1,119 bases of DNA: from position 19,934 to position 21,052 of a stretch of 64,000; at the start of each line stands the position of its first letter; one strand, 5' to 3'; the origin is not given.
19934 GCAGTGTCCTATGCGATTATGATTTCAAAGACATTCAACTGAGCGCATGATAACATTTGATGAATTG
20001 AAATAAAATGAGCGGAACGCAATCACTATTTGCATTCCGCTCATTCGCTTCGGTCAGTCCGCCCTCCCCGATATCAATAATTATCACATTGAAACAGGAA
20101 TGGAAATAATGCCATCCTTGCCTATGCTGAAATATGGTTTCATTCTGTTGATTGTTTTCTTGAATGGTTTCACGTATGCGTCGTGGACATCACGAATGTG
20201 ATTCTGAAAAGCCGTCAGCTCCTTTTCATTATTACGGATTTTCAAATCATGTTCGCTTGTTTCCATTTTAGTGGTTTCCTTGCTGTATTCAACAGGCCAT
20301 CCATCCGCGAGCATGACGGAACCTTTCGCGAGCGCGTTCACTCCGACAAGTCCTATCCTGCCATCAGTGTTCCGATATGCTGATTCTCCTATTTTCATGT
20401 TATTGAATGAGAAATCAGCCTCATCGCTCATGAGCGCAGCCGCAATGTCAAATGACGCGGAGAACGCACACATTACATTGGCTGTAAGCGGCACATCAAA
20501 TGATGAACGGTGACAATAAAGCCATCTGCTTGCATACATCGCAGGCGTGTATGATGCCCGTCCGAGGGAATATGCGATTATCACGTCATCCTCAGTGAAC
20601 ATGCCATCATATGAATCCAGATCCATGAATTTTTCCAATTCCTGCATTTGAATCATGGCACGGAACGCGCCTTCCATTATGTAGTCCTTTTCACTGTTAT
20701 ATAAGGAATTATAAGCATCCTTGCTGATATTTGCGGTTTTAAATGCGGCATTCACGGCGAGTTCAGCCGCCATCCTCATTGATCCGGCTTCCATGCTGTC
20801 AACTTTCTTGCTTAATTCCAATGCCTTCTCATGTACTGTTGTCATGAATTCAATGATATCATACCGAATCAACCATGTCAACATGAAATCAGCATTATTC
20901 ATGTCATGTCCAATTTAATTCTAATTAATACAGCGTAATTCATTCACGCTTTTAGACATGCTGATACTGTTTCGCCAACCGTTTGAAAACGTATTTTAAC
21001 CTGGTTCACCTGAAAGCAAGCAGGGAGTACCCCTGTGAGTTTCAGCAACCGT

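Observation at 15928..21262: A 5.3-kb segment bounded by roughly 330-bp imperfect inverted repeats encloses a dead nadV, an IS-borne tnpB and a duplicated gene fragment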

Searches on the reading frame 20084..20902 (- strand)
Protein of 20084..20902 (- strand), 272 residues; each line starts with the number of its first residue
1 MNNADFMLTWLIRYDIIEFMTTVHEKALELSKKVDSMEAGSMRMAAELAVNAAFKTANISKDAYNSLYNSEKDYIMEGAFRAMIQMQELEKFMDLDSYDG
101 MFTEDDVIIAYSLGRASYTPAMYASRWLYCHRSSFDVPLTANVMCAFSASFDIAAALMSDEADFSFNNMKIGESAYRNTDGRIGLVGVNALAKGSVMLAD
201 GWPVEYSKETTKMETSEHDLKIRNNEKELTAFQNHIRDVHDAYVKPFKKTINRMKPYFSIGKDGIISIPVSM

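Call 9: search_protein_families(library=pfam, proteins=[window:20084-20902:-], max_evalue=0.01)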
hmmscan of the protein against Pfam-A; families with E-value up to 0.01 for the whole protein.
window:20084-20902:- (272 aa): 0 families

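Call 23: find_encoding_contigs(protein=window:20084-20902:-, flank=10000, max_places=10)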
Protein window:20084-20902:- (272 aa): 2 contigs read that carry it; 1 place shown.
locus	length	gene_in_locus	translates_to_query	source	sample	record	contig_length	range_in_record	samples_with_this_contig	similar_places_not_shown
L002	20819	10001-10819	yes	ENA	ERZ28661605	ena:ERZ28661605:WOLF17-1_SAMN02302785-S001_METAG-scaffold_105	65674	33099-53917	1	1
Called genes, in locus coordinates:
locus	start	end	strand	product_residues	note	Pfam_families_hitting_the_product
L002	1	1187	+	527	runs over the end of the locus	-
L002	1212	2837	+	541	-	PF27792:CHIM_prot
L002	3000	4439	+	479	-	-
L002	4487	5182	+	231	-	PF00535:Glycos_transf_2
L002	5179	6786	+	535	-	PF27792:CHIM_prot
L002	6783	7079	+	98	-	-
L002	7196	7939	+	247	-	-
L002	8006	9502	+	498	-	-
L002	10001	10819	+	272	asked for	-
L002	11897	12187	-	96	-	PF04095:NAPRTase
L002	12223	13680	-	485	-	PF07282:Cas12f1-like_TNB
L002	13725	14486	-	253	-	PF18127:NAMPT_N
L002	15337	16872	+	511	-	PF03090:Replicase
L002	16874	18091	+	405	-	PF02517:Rce1-like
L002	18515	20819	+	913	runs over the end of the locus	PF17191:RecG_wedge, PF19833:RecG_dom3_C (faint), PF04851:ResIII (weak), PF00270:DEAD, PF00271:Helicase_C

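Call 57: find_homologous_proteins(query=window:20084-20902:-, max_evalue=0.001)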
Query window:20084-20902:- (272 aa): 2 proteins with E <= 0.001 among 338 candidates.
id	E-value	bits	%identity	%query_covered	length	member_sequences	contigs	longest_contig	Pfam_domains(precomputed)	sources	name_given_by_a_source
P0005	1.8e-173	593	98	100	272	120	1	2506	-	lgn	-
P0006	1.2e-118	413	97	70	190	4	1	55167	-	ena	-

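Call 58: find_encoding_contigs(protein=P0006, flank=10000, max_places=6)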
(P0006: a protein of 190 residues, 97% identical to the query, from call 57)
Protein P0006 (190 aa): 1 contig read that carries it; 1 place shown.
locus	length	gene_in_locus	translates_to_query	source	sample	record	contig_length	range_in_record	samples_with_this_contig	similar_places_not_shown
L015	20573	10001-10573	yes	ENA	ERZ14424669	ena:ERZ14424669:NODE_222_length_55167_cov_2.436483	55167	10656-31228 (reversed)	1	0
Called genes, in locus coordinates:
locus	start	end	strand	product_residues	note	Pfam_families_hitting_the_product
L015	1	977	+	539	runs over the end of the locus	-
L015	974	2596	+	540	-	PF27792:CHIM_prot (weak)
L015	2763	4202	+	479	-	-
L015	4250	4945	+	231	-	PF00535:Glycos_transf_2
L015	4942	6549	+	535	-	PF27792:CHIM_prot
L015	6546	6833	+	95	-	-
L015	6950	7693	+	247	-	-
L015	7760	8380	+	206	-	-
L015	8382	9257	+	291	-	-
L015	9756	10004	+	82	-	-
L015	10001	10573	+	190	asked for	-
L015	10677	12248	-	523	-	PF18127:NAMPT_N, PF04095:NAPRTase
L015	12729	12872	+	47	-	-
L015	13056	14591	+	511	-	PF03090:Replicase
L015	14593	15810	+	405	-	PF02517:Rce1-like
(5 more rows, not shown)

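Call 59: find_encoding_contigs(protein=P0005, flank=10000, max_places=10)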
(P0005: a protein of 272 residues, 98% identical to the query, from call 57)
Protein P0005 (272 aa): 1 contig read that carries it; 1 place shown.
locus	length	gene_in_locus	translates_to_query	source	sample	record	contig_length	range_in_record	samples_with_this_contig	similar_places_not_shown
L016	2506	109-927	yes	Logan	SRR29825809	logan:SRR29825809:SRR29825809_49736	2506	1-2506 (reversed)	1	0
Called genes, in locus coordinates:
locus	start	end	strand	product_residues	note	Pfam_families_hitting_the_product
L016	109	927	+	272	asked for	-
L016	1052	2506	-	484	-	?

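Call 93: search_protein_families(library=ncbifam, proteins=[window:20084-20902:-], max_evalue=0.01)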
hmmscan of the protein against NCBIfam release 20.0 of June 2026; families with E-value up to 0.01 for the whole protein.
window:20084-20902:- (272 aa): 0 families

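Call 99: predict_structure(protein=window:20084-20902:-)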
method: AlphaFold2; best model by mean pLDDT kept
length: 272 residues; sequences in the alignment: 1
mean_pLDDT: 36.7   pTM: 0.30
mean pLDDT of the five models: 36.7, 36.4, 35.2, 33.7, 30.3
residues with pLDDT >= 90: 0; 70-90: 0; 50-70: 41; < 50: 231
segments of 3 or more residues with pLDDT < 50: 1-21, 56-58, 73-75, 79-272
pLDDT, mean of each block of 10 residues (from residue 1): 27 39 52 49 56 53 51 50 45 33 26 26 27 26 28 30 28 31 30 27 27 27 36 41 41 45 39 34
secondary structure, 60 per line:
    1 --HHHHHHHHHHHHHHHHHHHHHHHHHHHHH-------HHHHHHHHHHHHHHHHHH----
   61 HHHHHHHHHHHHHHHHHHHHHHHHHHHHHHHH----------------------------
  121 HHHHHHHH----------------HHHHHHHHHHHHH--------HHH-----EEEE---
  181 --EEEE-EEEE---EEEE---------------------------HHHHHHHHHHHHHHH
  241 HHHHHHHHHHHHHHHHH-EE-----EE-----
elements in order: H3-31 H39-56 H61-92 H121-128 H145-157 E174-177 E183-186 E188-191 E195-198 H226-257
